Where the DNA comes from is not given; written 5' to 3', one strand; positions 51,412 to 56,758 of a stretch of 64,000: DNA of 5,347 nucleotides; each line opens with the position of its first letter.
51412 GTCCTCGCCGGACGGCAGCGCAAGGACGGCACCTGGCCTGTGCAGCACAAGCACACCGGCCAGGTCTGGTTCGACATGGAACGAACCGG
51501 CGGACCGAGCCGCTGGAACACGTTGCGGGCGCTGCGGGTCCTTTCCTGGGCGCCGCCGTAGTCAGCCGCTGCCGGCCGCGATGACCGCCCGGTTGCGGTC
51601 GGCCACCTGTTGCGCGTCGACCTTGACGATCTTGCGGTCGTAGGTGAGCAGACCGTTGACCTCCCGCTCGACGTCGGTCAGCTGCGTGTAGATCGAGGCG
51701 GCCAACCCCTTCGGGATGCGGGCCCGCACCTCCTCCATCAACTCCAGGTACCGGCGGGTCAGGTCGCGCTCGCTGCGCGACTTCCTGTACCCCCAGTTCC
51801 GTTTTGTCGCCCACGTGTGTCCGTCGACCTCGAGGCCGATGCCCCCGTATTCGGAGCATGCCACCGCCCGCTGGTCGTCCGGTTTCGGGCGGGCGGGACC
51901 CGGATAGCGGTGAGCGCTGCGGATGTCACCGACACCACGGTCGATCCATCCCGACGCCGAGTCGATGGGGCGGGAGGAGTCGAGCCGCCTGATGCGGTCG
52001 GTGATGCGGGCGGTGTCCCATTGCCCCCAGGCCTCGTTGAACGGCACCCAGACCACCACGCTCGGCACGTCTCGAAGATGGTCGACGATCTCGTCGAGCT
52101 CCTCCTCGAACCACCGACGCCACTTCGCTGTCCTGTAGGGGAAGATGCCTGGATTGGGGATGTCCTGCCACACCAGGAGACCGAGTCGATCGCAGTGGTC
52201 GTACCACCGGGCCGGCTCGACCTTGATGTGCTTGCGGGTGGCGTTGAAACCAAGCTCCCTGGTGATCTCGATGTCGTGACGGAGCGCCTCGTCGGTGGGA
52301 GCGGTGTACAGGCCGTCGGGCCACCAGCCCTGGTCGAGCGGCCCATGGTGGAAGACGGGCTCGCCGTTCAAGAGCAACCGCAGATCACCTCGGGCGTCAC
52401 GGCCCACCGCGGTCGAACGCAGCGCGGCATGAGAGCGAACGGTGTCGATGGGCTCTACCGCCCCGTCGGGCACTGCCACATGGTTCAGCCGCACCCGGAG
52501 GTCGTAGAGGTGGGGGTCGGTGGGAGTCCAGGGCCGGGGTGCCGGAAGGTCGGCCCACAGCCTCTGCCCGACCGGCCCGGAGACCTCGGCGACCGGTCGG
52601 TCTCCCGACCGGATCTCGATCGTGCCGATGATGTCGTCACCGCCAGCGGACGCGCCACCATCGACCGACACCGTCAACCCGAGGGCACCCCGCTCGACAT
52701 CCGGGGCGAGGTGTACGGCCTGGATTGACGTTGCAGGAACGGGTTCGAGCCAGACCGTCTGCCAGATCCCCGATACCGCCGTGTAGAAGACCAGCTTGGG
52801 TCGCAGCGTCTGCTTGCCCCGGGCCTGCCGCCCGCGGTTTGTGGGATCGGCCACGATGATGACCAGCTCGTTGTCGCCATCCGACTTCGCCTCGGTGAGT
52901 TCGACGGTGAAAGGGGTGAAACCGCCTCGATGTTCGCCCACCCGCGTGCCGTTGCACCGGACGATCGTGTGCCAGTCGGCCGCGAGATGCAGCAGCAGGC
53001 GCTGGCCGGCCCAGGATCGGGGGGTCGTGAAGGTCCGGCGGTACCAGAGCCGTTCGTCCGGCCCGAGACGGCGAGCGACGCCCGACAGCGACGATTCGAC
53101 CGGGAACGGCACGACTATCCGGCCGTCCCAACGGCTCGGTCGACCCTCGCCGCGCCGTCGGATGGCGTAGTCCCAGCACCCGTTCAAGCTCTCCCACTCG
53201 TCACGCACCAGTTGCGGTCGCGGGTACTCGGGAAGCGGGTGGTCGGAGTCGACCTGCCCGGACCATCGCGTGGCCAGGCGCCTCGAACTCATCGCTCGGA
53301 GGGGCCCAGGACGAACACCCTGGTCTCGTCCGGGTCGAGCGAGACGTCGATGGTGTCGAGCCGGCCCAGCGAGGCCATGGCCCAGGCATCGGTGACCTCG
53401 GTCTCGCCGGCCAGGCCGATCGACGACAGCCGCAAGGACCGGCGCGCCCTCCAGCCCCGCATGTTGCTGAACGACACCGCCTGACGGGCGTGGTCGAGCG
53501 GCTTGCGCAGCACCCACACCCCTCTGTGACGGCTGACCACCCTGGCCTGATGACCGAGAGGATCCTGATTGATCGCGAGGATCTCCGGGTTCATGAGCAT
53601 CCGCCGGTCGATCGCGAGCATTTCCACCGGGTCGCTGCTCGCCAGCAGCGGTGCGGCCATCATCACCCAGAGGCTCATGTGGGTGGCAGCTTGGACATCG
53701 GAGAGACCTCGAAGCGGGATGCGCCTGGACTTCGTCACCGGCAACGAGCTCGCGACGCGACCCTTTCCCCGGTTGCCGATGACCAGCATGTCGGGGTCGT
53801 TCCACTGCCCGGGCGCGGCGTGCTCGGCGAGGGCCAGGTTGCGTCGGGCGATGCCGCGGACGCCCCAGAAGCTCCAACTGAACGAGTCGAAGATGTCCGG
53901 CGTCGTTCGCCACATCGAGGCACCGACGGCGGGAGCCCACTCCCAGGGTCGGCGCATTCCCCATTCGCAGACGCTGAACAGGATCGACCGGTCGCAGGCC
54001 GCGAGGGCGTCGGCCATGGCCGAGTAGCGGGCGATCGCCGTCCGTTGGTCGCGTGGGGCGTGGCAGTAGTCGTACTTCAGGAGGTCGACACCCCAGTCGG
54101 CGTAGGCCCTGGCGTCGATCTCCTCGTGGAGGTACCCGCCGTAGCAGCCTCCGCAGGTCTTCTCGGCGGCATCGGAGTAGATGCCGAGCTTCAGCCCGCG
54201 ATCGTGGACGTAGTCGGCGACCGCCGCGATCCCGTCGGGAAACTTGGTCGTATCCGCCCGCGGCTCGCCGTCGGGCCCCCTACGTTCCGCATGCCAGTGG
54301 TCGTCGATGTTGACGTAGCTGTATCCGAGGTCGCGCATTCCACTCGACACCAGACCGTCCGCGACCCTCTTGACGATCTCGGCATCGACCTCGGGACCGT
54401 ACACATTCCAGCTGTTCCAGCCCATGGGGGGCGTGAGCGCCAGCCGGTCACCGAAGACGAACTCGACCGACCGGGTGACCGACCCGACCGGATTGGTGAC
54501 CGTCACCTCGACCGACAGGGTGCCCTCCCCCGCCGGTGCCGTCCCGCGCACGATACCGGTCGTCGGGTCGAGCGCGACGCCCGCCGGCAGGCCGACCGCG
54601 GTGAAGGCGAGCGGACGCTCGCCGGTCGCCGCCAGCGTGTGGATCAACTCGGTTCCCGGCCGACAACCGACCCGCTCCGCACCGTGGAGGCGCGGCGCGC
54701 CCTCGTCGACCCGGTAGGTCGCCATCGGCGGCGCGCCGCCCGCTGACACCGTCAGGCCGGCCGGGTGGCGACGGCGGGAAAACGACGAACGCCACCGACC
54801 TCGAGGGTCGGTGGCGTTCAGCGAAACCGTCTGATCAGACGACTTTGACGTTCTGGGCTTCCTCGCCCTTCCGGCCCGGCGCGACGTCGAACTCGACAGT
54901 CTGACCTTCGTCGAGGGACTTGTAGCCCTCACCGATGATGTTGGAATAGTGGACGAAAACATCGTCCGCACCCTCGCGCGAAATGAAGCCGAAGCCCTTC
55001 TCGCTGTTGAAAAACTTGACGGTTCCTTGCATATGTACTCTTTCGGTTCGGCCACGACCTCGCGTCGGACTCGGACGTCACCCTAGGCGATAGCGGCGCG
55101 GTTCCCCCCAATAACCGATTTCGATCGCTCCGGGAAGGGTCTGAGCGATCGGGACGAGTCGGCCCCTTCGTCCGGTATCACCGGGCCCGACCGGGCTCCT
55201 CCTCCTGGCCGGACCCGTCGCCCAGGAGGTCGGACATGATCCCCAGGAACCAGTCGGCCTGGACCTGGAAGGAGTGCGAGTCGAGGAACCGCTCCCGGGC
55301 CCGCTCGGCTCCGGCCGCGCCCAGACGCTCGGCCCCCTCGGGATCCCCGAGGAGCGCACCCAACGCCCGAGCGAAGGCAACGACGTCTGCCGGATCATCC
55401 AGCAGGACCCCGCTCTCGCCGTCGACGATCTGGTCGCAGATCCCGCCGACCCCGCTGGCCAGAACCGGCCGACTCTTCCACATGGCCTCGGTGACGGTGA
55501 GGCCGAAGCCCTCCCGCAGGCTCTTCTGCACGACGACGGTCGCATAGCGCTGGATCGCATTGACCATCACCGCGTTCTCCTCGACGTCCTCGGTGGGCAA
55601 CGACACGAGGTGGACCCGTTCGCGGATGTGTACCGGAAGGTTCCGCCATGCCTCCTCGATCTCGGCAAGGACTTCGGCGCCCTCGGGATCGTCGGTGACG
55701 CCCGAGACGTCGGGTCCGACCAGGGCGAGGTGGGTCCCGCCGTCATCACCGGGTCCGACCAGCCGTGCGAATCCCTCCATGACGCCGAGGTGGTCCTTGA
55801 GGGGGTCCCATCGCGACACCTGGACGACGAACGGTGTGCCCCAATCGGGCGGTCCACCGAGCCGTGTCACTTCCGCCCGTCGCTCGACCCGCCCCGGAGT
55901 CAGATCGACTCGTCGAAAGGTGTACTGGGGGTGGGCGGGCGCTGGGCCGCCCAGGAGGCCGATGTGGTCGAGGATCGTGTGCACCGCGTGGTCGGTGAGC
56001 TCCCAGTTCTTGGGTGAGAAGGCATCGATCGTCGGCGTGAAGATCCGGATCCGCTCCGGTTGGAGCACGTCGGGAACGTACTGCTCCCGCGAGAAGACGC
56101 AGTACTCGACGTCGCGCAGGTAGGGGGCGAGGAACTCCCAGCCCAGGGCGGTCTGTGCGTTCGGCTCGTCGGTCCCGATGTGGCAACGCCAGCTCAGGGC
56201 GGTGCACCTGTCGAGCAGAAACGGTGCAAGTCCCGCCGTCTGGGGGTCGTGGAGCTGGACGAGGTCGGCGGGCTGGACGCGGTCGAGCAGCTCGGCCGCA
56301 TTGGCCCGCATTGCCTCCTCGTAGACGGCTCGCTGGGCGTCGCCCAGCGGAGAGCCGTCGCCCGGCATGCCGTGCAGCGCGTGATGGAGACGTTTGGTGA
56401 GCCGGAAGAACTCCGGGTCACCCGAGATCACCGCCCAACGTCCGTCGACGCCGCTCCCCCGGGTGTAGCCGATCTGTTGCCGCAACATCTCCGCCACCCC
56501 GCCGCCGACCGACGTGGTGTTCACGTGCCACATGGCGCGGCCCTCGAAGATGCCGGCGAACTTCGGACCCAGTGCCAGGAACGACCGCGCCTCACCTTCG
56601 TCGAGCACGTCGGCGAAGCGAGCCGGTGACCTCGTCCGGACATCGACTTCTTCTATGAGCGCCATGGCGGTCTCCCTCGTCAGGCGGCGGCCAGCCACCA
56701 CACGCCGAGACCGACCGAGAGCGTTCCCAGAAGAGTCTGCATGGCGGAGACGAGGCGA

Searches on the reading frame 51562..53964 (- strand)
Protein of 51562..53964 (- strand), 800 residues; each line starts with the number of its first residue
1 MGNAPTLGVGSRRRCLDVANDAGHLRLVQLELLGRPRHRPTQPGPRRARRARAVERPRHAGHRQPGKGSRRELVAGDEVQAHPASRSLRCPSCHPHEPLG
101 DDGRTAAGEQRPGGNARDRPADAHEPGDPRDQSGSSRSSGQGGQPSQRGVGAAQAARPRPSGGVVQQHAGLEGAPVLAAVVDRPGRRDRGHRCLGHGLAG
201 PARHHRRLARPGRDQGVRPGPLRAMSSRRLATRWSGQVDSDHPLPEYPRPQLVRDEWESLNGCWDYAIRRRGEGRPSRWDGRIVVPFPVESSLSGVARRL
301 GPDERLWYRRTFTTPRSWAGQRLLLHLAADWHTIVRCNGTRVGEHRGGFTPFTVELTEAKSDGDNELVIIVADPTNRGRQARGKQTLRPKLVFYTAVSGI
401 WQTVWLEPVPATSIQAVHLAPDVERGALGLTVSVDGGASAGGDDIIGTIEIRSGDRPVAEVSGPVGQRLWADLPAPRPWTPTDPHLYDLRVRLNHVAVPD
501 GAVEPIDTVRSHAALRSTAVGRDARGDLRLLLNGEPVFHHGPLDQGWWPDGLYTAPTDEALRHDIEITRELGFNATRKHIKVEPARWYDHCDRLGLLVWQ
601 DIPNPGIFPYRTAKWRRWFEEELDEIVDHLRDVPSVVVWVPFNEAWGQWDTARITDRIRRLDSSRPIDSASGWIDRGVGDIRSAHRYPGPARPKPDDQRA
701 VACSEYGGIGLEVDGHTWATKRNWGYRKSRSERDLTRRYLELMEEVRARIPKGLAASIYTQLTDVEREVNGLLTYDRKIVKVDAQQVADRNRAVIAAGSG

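Call 3: search_protein_families(library=pfam, proteins=[window:51562-53964:-], max_evalue=0.01)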
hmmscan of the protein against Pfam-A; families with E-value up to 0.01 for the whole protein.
window:51562-53964:- (800 aa): 4 families
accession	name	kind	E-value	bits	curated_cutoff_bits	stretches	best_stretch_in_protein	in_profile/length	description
PF02837.24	Glyco_hydro_2_N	-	3.3e-10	40.6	28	1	258-406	2-165/169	Glycosyl hydrolases family 2, sugar binding domain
PF02836.23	Glyco_hydro_2_C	-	5.1e-09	36.1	21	1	557-681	34-172/302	Glycosyl hydrolases family 2, TIM barrel domain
PF22666.2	Glyco_hydro_2_N2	-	1.3e-06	29.1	27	1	304-386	48-132/167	Glycosyl hydrolase 2 galactose-binding domain-like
PF00703.27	Glyco_hydro_2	-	0.0021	19.3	23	1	472-494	71-93/109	Glycosyl hydrolases family 2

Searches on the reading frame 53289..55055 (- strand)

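Call 3: search_protein_families(library=pfam, proteins=[window:53289-55055:-], max_evalue=0.01)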
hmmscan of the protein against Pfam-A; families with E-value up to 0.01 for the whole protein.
window:53289-55055:- (588 aa): 4 families
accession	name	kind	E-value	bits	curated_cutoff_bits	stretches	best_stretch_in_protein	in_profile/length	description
PF16499.11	Melibiase_2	-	5e-63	213.5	23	2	208-431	1-237/284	Alpha galactosidase A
PF05345.18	He_PIG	-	1.9e-06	28.6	24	1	145-198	35-92/96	Putative Ig domain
PF02065.24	Melibiase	-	0.00035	20.1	27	1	210-294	42-124/347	Melibiase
PF10566.15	Glyco_hydro_97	-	0.0033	17.3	32.5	1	242-352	45-149/275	Glycoside hydrolase 97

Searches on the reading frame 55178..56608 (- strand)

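Call 30: search_protein_families(library=pfam, proteins=[window:55178-56608:-], max_evalue=0.001)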
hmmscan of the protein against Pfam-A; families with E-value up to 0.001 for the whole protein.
window:55178-56608:- (476 aa): 4 families
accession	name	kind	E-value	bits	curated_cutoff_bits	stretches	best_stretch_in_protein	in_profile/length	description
PF21269.3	TreT_GT1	-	1.9e-42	144.8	27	1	28-179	1-144/144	Trehalose synthase, N-terminal domain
PF00534.26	Glycos_transf_1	-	4.2e-16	59.4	26.4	1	349-435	86-171/172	Glycosyl transferases group 1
PF13692.12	Glyco_trans_1_4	-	1.7e-12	48.2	27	1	264-422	7-142/142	Glycosyl transferases group 1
PF20706.3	GT4-conflict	-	1.9e-05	24.2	26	1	349-397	275-326/385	Family 4 Glycosyltransferase in conflict systems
